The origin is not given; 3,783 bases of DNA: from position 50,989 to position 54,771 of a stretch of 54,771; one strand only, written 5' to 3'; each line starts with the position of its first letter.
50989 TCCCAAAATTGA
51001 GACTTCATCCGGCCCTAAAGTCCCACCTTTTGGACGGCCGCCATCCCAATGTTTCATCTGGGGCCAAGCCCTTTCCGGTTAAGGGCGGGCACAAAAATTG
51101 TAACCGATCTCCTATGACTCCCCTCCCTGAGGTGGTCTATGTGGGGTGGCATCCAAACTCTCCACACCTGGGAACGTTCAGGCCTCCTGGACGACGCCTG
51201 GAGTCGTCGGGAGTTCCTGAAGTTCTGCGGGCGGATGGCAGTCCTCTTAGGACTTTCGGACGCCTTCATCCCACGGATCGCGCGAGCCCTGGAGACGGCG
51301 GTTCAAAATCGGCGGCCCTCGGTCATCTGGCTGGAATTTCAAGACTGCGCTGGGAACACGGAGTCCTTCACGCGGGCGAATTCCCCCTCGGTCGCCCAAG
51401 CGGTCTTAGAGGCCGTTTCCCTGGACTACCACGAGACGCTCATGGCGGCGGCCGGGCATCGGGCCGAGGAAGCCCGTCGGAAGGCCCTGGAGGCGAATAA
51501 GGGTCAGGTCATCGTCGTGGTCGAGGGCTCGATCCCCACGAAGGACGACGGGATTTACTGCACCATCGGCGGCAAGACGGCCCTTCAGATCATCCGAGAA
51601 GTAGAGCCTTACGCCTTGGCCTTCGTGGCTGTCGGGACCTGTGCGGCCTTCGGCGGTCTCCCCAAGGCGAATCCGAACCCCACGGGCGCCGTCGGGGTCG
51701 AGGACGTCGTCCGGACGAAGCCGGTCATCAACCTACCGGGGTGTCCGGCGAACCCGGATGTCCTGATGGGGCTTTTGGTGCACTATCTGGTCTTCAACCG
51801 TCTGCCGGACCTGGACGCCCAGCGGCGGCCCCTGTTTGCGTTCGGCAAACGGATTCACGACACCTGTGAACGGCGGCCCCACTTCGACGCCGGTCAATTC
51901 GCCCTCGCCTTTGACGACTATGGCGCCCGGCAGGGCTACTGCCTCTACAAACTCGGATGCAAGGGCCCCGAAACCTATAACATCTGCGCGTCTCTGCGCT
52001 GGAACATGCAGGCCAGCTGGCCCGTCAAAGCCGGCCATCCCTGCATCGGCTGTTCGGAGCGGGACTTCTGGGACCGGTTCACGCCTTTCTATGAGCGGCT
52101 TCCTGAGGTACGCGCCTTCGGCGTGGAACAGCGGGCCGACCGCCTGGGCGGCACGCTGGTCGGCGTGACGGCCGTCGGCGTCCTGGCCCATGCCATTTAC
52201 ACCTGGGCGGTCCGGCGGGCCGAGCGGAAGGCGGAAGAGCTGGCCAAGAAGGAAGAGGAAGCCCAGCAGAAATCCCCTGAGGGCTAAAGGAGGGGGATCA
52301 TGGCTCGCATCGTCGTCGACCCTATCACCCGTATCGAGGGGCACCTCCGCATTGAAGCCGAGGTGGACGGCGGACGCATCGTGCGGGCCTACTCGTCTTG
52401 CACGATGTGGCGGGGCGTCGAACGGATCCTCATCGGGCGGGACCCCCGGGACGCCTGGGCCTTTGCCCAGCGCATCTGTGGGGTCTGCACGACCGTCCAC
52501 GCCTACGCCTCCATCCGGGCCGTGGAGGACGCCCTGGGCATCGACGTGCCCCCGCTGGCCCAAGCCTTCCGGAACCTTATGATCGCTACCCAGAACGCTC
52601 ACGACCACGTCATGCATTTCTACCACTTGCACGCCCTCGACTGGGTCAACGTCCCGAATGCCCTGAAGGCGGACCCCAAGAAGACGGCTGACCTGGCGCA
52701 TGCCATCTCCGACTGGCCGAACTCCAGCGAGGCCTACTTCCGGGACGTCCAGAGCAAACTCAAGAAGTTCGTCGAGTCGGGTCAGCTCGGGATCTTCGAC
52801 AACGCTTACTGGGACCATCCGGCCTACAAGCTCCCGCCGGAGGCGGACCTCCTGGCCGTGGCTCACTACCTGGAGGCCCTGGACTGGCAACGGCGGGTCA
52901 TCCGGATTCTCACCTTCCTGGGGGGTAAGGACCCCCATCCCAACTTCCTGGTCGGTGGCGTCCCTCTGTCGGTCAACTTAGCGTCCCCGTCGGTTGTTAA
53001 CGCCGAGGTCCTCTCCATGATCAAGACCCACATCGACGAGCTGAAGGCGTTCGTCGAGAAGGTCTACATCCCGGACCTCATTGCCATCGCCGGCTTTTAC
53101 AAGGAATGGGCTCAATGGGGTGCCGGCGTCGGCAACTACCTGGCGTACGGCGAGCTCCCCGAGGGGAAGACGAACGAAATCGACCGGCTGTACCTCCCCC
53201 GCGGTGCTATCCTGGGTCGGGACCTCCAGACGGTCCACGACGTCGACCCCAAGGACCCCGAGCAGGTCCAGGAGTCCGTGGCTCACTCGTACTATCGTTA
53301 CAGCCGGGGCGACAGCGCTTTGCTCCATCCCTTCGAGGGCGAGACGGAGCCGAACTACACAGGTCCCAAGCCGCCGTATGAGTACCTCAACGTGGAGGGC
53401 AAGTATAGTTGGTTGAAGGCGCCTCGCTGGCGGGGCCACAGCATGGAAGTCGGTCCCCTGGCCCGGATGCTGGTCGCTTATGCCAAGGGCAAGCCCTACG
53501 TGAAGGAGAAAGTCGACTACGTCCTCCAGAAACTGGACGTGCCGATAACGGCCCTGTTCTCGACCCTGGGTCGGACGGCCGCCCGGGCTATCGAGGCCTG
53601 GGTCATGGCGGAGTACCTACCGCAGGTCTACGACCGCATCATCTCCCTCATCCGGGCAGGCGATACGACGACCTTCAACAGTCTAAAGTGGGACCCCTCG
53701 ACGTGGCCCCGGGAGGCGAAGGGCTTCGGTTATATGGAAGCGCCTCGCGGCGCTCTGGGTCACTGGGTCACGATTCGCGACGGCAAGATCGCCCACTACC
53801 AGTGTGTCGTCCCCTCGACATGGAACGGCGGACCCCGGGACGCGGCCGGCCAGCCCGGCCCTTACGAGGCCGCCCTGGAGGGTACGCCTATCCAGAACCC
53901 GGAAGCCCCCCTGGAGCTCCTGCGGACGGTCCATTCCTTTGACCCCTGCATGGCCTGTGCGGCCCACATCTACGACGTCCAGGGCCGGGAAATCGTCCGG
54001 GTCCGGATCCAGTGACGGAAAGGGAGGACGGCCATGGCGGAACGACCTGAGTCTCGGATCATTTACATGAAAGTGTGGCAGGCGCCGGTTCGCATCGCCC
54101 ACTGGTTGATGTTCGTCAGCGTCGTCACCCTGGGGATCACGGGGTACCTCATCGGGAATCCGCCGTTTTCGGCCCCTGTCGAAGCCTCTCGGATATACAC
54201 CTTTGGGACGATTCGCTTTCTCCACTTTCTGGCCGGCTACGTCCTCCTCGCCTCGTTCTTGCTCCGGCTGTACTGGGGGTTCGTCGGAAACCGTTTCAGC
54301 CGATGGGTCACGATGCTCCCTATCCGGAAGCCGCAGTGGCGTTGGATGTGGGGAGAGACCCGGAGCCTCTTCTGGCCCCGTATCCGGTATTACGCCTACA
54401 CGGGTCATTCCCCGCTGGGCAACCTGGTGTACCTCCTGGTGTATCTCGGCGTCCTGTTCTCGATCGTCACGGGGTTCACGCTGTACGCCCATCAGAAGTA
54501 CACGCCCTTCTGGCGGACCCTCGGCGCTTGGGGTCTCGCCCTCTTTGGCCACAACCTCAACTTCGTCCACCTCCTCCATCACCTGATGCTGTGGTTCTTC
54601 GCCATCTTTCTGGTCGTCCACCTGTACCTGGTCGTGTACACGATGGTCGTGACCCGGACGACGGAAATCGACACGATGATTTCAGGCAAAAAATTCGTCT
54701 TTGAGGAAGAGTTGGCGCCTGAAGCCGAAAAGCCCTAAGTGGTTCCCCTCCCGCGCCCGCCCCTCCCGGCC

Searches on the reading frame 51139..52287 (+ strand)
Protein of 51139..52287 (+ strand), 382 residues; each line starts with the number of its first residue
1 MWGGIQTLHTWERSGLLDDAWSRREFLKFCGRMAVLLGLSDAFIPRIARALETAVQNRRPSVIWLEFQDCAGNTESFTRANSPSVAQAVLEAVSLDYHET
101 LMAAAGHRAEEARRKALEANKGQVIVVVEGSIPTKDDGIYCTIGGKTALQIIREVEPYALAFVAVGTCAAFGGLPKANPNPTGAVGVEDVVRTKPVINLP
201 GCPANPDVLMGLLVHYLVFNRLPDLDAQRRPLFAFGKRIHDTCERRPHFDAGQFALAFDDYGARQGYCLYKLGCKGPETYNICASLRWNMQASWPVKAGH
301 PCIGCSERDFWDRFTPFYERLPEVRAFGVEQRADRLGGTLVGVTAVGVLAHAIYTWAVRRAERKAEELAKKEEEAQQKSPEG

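Call 17: search_protein_families(library=pfam, proteins=[window:51139-52287:+], max_evalue=0.001)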
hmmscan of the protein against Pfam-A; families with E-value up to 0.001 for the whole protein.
window:51139-52287:+ (382 aa): 2 families
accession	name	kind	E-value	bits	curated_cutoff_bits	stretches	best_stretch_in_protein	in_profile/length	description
PF14720.11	NiFe_hyd_SSU_C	-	2.4e-33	114.8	27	1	235-318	1-80/80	NiFe/NiFeSe hydrogenase small subunit C-terminal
PF01058.29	Oxidored_q6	-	3.1e-28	98.5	27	1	70-215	1-127/128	NADH ubiquinone oxidoreductase, 20 Kd subunit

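Call 70: search_protein_families(library=ncbifam, proteins=[window:51139-52287:+], max_evalue=0.00001)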
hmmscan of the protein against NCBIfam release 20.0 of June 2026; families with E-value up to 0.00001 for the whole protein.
window:51139-52287:+ (382 aa): 3 families
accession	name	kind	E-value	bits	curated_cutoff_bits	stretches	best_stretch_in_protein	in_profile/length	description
TIGR00391.1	hydA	subfamily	3e-128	428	179.5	1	21-363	15-360/365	hydrogenase small subunit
NF007779.0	PRK10468.1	equivalog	2e-105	352.8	659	1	20-310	12-300/372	hydrogenase 2 small subunit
NF045520.1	H2_NiFeSe_small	exception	4.4e-73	246.4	470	1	22-319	3-313/314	NiFeSe hydrogenase small subunit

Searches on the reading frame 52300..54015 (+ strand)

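Call 17: search_protein_families(library=pfam, proteins=[window:52300-54015:+], max_evalue=0.001)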
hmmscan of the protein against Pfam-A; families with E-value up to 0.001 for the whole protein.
window:52300-54015:+ (571 aa): 1 family
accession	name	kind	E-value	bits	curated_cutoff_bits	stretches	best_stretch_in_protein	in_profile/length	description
PF00374.24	NiFeSe_Hases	-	8.3e-229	761.1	25.8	1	38-556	1-508/508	Nickel-dependent hydrogenase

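Call 70: search_protein_families(library=ncbifam, proteins=[window:52300-54015:+], max_evalue=0.00001)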
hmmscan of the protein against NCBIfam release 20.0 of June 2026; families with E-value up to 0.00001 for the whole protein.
window:52300-54015:+ (571 aa): 10 families
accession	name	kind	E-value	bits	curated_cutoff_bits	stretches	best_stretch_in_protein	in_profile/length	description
NF007550.0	PRK10170.1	equivalog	1.8e-202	673.9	1101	1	3-570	18-596/597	Ni/Fe-hydrogenase large subunit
NF007778.0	PRK10467.1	equivalog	3e-187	623.4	969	1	2-570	3-566/567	hydrogenase 2 large subunit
NF033181.1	NiFeSe_hydrog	equivalog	2.5e-146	488.5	600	1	1-567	1-506/507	nickel-dependent hydrogenase large subunit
NF045518.1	H2_NiFeSe_large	exception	8.3e-104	348.1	780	2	171-559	128-483/485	NiFeSe hydrogenase large subunit HysA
TIGR03295.1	frhA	equivalog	2e-35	122.6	392.5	2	3-116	4-118/412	coenzyme F420 hydrogenase subunit alpha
NF041785.2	VhuA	equivalog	6.6e-26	90.8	800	1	1-121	1-122/418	F420-non-reducing hydrogenase Vhu subunit A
NF040828.1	sulfhyd_ShyA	equivalog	1.9e-25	89.6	700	2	4-127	3-127/415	NAD(P)-dependent hydrogenase/sulfhydrogenase 2 subunit alpha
NF040832.1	sulfhyd_HydA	equivalog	1.2e-14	54.2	880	1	4-128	5-130/426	NADPH-dependent hydrogenase/sulfhydrogenase 1 subunit alpha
TIGR01962.1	NuoD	equivalog_domain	4.5e-08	32.4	459.35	1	13-107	15-110/386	NADH dehydrogenase (quinone) subunit D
NF004739.1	PRK06075.1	equivalog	6.2e-08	31.8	360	1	13-107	13-108/384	NADH-quinone oxidoreductase subunit D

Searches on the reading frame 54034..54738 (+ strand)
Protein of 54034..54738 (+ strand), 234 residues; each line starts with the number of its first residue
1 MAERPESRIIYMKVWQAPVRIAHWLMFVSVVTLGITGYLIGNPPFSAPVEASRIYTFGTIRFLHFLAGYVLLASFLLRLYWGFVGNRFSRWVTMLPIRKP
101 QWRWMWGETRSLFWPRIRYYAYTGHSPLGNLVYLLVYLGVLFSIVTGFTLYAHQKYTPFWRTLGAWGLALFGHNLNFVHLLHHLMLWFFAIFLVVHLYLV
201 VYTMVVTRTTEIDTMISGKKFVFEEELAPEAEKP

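Call 55: search_protein_families(library=pfam, proteins=[window:54034-54738:+], max_evalue=0.00001)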
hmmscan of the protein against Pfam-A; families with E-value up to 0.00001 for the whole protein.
window:54034-54738:+ (234 aa): 2 families
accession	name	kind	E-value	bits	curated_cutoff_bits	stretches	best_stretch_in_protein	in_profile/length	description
PF01292.26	Ni_hydr_CYTB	-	8.2e-27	94.6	30.1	1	14-218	1-179/179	Prokaryotic cytochrome b561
PF14358.11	DUF4405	-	8.9e-06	26.6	26.7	0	132-199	2-64/66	Domain of unknown function (DUF4405)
